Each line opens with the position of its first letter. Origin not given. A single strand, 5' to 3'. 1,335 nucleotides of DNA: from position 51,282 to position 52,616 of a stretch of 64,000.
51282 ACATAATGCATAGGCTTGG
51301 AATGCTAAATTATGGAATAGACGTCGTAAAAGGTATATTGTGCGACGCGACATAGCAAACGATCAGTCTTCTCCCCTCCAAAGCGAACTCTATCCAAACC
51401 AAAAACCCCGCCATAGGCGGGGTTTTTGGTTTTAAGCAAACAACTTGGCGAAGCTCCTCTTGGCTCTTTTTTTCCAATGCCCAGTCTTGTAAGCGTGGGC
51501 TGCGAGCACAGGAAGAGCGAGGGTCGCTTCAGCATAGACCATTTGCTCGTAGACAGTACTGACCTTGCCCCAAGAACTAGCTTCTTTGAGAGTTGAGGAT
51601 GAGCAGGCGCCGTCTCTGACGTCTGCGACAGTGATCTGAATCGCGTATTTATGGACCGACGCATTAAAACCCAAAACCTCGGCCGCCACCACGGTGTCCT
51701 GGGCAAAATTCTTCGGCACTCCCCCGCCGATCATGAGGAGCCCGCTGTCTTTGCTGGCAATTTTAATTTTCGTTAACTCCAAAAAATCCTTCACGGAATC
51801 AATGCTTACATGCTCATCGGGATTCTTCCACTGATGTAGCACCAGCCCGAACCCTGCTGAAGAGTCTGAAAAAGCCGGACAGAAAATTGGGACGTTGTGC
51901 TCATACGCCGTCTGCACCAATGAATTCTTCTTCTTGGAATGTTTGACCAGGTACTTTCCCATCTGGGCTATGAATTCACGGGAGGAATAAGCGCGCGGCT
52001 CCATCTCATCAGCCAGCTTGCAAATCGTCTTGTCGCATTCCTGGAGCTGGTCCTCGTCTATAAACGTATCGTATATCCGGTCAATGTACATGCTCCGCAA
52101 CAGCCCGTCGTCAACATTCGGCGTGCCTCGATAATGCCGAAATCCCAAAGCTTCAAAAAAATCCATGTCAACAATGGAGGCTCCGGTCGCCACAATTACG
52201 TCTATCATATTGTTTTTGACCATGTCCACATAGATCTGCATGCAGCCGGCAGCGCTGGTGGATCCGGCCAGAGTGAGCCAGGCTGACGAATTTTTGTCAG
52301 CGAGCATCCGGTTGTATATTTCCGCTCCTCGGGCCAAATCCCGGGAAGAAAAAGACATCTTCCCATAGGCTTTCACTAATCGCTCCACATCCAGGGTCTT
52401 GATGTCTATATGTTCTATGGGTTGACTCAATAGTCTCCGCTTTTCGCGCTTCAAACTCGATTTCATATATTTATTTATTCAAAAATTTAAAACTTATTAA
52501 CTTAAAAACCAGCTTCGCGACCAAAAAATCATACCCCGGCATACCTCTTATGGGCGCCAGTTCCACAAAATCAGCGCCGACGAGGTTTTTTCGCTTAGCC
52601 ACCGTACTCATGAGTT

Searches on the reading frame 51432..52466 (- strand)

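Call 74: search_protein_families(library=pfam, proteins=[window:51432-52466:-], max_evalue=0.001)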
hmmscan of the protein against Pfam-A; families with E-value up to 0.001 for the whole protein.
window:51432-52466:- (344 aa): 1 family
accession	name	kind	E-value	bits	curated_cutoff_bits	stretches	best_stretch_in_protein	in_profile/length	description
PF01916.23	DS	-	3.4e-94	315.8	27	1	30-324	2-287/288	Deoxyhypusine synthase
